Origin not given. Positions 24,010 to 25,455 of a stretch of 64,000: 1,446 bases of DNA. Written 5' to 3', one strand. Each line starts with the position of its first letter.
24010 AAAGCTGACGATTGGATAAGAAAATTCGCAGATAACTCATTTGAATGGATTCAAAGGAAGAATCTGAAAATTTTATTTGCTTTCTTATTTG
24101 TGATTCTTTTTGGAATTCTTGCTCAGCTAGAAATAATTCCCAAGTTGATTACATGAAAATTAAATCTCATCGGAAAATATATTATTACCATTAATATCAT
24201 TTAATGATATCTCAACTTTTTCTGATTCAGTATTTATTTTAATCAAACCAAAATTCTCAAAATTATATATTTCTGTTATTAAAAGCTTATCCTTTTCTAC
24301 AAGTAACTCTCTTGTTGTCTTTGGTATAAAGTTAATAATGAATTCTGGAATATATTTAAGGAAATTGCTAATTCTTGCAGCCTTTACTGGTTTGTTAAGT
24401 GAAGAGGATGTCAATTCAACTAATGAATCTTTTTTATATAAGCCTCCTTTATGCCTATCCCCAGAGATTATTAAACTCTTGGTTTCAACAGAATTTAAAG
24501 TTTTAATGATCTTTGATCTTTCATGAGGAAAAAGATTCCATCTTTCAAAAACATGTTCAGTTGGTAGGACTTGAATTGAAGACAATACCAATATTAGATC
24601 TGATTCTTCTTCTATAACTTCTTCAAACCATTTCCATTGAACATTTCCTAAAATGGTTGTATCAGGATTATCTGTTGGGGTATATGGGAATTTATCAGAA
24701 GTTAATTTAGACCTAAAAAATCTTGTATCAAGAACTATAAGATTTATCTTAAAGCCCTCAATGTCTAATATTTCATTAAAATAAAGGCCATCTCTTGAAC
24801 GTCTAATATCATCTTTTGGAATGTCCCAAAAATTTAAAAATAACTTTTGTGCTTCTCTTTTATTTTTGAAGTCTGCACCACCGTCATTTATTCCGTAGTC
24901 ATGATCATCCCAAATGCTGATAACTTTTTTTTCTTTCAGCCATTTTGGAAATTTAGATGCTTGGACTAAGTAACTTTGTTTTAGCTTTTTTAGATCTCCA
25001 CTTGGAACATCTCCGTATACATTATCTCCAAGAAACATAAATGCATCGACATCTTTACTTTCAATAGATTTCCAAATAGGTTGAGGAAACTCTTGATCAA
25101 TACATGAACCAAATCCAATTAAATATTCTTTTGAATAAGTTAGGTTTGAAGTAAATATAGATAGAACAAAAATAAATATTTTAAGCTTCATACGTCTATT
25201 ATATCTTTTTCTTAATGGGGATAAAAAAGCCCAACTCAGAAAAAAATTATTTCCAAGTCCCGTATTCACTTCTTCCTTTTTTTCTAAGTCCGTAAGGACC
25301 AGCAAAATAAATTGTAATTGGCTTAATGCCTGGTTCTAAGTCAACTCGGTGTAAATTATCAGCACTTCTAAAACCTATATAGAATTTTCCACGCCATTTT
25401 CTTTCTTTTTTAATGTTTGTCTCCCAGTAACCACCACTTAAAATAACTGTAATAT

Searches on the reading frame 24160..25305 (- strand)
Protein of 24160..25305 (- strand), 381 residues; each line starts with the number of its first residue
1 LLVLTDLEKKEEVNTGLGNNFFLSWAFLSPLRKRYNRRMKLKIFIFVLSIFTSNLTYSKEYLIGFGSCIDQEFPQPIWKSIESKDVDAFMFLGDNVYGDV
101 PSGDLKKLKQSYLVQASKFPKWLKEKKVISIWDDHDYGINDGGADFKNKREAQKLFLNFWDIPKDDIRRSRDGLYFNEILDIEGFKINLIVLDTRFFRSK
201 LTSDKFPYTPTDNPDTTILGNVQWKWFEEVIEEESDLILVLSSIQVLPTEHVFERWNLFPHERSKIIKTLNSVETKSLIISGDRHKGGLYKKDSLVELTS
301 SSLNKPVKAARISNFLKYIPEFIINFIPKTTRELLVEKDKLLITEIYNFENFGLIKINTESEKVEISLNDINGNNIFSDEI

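Call 70: search_protein_families(library=pfam, proteins=[window:24160-25305:-], max_evalue=0.00001)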
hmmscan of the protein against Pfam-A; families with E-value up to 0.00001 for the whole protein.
window:24160-25305:- (381 aa): 1 family
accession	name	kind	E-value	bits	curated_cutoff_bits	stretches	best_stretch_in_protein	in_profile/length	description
PF09423.15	PhoD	-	3.7e-13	49.7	27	1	184-366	151-341/343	PhoD-like phosphatase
